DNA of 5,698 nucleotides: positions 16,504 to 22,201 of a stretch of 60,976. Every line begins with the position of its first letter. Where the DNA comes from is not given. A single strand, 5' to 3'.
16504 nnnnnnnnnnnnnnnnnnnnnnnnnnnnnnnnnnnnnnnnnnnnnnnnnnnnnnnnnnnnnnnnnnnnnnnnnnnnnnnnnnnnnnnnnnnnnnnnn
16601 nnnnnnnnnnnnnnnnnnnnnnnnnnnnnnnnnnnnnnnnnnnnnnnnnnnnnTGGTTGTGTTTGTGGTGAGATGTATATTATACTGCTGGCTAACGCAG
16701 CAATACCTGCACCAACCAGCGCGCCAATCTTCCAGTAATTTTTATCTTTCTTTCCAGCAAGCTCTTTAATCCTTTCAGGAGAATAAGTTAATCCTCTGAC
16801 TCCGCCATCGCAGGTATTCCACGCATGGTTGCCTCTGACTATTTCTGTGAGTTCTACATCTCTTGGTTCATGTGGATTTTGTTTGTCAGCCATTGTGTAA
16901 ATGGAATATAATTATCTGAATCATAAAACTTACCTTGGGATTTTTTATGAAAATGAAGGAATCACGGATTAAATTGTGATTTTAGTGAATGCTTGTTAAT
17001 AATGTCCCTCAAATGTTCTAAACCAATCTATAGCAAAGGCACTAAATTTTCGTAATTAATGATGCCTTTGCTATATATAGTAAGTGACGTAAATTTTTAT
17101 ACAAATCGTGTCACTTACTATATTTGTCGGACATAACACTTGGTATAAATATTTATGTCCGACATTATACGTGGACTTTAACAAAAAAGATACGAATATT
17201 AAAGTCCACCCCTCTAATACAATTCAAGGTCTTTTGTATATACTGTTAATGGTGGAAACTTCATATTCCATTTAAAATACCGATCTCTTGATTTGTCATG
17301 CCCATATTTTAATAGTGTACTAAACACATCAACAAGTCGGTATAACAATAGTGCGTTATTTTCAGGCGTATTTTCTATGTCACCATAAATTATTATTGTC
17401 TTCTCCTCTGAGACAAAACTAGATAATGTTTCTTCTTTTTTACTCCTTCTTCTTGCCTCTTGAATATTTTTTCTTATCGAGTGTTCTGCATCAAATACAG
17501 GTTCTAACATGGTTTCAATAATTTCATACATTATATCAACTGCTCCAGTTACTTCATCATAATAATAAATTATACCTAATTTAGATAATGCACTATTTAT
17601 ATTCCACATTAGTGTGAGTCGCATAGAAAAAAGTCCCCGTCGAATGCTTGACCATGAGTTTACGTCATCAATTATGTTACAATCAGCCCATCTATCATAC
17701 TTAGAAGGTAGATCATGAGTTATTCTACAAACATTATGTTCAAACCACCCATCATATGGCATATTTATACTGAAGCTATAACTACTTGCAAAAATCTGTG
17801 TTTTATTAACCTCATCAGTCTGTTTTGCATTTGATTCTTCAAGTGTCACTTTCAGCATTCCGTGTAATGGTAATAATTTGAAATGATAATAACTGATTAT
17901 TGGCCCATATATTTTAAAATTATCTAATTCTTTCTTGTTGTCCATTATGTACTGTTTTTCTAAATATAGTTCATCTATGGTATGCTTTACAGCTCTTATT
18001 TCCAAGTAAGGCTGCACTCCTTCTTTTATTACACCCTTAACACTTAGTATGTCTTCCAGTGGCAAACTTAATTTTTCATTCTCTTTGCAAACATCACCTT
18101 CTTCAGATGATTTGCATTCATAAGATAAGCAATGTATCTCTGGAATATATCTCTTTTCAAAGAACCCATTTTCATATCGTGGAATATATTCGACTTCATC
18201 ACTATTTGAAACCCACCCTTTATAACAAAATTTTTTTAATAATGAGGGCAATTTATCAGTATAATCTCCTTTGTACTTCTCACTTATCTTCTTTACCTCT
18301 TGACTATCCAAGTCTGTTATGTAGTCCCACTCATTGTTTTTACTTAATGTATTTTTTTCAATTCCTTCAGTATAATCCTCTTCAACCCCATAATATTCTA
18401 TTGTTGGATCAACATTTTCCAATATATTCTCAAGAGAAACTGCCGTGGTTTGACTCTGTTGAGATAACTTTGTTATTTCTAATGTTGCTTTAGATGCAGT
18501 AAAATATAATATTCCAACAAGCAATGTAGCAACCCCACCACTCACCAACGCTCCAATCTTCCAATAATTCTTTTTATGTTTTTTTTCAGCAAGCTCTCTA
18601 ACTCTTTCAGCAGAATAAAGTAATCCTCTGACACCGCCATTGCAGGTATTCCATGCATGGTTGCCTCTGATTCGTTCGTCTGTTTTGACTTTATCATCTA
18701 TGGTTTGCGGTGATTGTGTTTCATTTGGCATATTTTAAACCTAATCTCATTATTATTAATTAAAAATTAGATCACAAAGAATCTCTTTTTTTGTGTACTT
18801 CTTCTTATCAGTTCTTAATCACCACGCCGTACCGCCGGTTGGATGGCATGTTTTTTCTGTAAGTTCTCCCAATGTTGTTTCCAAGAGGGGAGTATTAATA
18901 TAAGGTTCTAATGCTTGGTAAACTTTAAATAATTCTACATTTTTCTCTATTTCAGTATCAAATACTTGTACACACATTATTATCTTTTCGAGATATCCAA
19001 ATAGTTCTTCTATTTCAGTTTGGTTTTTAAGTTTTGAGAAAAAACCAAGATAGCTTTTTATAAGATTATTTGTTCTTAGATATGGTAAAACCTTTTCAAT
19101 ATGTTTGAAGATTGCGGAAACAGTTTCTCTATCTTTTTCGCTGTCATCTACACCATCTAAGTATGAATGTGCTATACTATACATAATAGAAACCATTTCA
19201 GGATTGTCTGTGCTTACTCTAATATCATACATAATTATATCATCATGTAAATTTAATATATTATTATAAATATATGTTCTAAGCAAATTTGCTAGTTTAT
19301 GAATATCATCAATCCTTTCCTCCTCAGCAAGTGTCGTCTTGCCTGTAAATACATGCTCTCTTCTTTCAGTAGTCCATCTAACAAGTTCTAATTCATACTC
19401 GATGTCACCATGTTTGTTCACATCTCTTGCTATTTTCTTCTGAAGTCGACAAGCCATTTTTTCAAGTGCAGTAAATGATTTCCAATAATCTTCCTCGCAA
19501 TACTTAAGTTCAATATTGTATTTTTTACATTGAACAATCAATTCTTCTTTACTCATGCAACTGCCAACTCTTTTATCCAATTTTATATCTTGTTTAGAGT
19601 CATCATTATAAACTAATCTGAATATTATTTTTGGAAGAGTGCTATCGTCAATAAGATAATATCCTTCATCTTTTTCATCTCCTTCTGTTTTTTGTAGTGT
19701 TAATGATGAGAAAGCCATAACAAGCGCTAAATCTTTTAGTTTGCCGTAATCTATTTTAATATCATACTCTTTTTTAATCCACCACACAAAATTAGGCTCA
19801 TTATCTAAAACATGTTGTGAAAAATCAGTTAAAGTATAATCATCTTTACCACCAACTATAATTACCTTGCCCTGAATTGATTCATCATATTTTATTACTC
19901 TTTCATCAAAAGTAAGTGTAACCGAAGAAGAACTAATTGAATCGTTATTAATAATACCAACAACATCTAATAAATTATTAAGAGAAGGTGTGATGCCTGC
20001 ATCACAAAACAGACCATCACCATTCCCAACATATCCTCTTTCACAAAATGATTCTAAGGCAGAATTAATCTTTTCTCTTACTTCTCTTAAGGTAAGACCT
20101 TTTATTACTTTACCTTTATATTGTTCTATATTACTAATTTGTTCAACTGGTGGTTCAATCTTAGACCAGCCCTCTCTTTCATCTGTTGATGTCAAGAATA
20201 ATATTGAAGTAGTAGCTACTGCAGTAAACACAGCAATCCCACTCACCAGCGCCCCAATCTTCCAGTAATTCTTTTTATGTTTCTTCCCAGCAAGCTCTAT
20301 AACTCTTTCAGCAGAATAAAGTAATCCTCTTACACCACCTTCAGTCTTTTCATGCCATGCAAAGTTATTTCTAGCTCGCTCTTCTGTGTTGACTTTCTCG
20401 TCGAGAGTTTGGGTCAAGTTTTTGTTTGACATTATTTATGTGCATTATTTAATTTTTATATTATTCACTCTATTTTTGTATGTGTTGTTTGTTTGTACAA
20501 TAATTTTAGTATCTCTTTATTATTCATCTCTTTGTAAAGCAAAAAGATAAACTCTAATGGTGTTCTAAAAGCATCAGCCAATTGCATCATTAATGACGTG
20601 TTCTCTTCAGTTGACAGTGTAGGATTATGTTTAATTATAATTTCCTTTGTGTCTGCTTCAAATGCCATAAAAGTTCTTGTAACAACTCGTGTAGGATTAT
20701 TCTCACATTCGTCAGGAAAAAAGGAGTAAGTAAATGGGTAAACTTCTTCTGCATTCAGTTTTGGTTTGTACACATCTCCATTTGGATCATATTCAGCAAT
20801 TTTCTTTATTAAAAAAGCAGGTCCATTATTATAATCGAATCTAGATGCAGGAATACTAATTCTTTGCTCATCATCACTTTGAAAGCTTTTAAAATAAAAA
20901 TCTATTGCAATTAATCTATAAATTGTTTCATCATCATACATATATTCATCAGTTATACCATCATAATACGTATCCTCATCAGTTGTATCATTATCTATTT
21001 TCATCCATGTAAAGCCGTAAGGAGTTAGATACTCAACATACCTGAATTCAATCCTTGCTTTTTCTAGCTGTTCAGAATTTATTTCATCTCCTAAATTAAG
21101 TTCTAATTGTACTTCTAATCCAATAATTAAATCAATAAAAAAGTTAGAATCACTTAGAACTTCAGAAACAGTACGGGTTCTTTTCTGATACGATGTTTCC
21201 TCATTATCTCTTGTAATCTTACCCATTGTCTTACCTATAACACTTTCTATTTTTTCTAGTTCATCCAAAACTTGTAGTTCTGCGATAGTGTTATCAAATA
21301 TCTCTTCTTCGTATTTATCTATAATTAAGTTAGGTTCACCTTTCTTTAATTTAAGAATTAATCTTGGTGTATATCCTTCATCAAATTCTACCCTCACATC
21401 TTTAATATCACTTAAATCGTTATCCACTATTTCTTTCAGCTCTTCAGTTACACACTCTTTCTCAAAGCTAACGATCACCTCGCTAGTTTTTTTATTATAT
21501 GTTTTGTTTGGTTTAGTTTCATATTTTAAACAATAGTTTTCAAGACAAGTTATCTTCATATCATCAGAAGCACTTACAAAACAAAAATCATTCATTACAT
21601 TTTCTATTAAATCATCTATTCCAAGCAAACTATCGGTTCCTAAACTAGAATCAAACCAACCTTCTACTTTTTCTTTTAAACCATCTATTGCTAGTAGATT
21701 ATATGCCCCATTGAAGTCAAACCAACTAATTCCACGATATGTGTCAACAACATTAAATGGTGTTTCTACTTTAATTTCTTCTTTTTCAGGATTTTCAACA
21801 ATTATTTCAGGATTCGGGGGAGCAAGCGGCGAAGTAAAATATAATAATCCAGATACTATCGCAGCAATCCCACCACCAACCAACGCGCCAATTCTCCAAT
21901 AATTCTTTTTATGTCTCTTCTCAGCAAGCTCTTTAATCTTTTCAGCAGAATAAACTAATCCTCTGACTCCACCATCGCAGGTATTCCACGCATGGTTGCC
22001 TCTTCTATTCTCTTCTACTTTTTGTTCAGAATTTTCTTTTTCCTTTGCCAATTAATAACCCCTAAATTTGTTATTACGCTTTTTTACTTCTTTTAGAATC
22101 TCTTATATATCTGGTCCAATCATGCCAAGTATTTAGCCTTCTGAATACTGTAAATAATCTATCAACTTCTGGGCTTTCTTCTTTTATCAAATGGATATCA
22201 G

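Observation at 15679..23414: Array of four divergent paralogs sharing a conserved N-terminal handle (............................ + TM), headed by an unknown 446-aa gene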

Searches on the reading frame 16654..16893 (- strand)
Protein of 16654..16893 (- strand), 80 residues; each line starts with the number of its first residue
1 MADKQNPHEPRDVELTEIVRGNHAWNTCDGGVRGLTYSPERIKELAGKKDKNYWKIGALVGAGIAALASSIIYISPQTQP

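Call 23: find_related_loci(query=A2, collection=genome_contigs, flank=10000)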
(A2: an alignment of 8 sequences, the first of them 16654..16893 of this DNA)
Query A2 (80 aa) in genome_contigs; peptide patterns used: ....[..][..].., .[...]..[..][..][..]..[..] (x = any residue, [..] = any of these).
52 stretches matched a pattern; 1 encode a relative of the query (tblastn E <= 1e-3); 1 distinct loci.
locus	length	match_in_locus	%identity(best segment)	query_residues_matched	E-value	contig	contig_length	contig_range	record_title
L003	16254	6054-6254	66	13-78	1e-28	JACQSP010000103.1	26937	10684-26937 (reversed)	MAG: Candidatus Woesearchaeota archaeon isolate NC_groundwater_1388_Ag_S-0.2um_34_95 S_p2_S4_coassembly_k141_2822018, wh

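Call 24: find_related_loci(query=A2, collection=metagenome_contigs, flank=10000)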
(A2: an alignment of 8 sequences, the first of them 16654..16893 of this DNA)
Query A2 (80 aa) in metagenome_contigs; peptide patterns used: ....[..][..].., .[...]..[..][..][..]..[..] (x = any residue, [..] = any of these).
83 stretches matched a pattern, but none encodes a relative of the query by tblastn (E <= 1e-3).

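Call 25: find_related_loci(query=A2, collection=viral_contigs, flank=10000)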
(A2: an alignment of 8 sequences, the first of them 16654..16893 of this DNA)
Query A2 (80 aa) in viral_contigs; peptide patterns used: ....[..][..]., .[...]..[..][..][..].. (x = any residue, [..] = any of these).
75 stretches matched a pattern, but none encodes a relative of the query by tblastn (E <= 1e-3).

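Call 31: search_protein_representatives(alignment_id=A2)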
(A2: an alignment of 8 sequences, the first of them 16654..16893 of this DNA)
Query: 8 sequences, 82 profile positions. Proteins with E-value up to 0.001 (for the whole library): 10; up to 1e-10: 7; up to 1e-30: 6. The best 10 are listed.
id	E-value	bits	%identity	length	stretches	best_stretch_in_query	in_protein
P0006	7.5e-37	141.1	-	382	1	1-81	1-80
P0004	3.3e-36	139.1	-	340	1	1-81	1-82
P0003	1.5e-35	137.0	-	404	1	1-81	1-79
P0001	2.1e-35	136.5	-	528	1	6-79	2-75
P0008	1.3e-34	133.9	-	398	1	1-81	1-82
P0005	5.4e-32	125.6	-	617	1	3-81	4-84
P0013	9.2e-12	60.7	-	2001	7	21-43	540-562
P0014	2.3e-09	53.0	-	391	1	14-57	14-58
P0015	5.9e-07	45.3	-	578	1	9-80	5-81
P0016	3.2e-04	36.5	-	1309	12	12-40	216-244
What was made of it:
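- Checked: The handle profile scores E 1e-32 to 1e-37 against family members in a library of 1.84e9 proteins (call 31).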

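Call 33: find_encoding_contigs(protein=P0015, flank=10000, max_places=4)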
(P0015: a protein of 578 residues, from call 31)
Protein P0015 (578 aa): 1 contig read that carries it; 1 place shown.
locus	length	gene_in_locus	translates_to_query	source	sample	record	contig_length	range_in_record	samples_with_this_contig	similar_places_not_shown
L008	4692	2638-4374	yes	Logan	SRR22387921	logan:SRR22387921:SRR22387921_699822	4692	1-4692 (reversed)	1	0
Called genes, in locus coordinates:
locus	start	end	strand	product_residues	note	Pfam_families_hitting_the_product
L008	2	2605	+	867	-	?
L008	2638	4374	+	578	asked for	-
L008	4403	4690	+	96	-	?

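Call 34: find_encoding_contigs(protein=P0014, flank=10000, max_places=4)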
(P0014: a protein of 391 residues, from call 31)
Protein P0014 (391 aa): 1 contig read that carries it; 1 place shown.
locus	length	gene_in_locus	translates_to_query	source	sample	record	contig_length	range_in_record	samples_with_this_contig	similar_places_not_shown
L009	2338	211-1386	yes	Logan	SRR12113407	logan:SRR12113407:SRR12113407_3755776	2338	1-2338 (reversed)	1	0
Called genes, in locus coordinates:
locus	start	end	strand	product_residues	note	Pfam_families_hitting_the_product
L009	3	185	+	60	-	?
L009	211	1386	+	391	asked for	-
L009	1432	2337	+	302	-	?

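Call 78: find_homologous_proteins(query=A8, max_evalue=0.1)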
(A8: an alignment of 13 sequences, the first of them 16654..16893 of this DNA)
Query A8 (13 sequences): 8000 candidates shared short words with the query, none scored E <= 0.1.

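Call 88: search_solved_structures(query=A8, max_evalue=10)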
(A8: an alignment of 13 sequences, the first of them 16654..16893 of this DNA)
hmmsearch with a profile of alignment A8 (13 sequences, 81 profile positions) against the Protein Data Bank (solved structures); distinct sequences matched with E-value up to 10: 2.
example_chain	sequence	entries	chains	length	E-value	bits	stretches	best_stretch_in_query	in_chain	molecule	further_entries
10lm_a1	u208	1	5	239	1.5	11.9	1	26-44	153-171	LEPBI_I3081 protein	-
8ux6_E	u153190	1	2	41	1.9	11.6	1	27-48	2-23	p67 protein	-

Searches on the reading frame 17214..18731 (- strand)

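Call 4: search_protein_families(library=pfam, proteins=[window:17214-18731:-], max_evalue=0.1)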
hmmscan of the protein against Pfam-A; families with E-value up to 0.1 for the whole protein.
window:17214-18731:- (505 aa): 0 families

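Call 47: search_protein_families(library=ncbifam, proteins=[window:17214-18731:-], max_evalue=1)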
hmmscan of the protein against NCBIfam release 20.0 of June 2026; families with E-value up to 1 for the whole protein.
window:17214-18731:- (505 aa): 0 families

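Call 48: search_protein_families(library=padloc, proteins=[window:17214-18731:-], max_evalue=1)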
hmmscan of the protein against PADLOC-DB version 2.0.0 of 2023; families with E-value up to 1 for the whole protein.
window:17214-18731:- (505 aa): 0 families

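Call 87: search_protein_families(library=phrogs, proteins=[window:17214-18731:-], max_evalue=0.1)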
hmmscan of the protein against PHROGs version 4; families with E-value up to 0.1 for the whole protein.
window:17214-18731:- (505 aa): 1 family
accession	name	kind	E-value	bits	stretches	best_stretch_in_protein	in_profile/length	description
phrog_20973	-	unknown function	0.062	14.8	0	448-492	31-75/100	-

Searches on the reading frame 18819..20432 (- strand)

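Call 4: search_protein_families(library=pfam, proteins=[window:18819-20432:-], max_evalue=0.1)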
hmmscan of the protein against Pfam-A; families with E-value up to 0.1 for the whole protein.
window:18819-20432:- (537 aa): 0 families

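Call 47: search_protein_families(library=ncbifam, proteins=[window:18819-20432:-], max_evalue=1)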
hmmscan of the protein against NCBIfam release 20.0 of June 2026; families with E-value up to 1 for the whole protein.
window:18819-20432:- (537 aa): 0 families

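Call 48: search_protein_families(library=padloc, proteins=[window:18819-20432:-], max_evalue=1)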
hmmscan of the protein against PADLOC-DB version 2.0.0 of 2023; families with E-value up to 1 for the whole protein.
window:18819-20432:- (537 aa): 0 families

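Call 87: search_protein_families(library=phrogs, proteins=[window:18819-20432:-], max_evalue=0.1)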
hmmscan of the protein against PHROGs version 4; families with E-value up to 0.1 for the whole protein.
window:18819-20432:- (537 aa): 2 families
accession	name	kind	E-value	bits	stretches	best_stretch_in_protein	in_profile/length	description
phrog_14226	-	unknown function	0.0097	17.3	1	148-192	25-68/115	-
phrog_18874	-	unknown function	0.084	13.8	0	397-434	13-50/95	-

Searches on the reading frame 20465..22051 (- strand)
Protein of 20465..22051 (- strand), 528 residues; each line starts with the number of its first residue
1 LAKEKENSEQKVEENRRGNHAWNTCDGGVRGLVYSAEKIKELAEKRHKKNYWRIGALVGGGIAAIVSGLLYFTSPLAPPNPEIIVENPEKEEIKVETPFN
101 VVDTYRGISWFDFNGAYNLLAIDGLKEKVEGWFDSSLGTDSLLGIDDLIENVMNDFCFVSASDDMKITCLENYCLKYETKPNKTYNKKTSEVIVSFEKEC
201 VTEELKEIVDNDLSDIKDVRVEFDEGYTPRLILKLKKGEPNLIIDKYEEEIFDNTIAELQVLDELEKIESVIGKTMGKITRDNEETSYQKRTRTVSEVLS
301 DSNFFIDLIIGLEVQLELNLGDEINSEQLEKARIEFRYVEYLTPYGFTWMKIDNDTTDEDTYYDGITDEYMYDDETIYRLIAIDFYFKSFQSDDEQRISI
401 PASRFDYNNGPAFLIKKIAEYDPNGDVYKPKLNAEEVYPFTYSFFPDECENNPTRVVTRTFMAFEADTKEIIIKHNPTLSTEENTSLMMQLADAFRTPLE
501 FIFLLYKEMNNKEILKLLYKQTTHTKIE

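Call 4: search_protein_families(library=pfam, proteins=[window:20465-22051:-], max_evalue=0.1)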
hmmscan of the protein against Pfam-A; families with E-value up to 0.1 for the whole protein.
window:20465-22051:- (528 aa): 1 family
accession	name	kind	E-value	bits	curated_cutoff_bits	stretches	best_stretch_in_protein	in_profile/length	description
PF04335.19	VirB8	-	0.089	13.1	23.2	0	45-99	13-67/213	VirB8 protein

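Call 47: search_protein_families(library=ncbifam, proteins=[window:20465-22051:-], max_evalue=1)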
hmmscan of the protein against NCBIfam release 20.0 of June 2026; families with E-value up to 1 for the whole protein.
window:20465-22051:- (528 aa): 0 families

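Call 48: search_protein_families(library=padloc, proteins=[window:20465-22051:-], max_evalue=1)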
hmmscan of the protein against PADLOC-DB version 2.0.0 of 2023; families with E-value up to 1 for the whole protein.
window:20465-22051:- (528 aa): 1 family
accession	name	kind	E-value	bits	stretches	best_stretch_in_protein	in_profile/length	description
PDLC01561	Cmr5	-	0.019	13.2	1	203-274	60-129/149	CAS-III-B; effector_SS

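Call 87: search_protein_families(library=phrogs, proteins=[window:20465-22051:-], max_evalue=0.1)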
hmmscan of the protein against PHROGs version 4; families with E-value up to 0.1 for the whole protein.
window:20465-22051:- (528 aa): 0 families
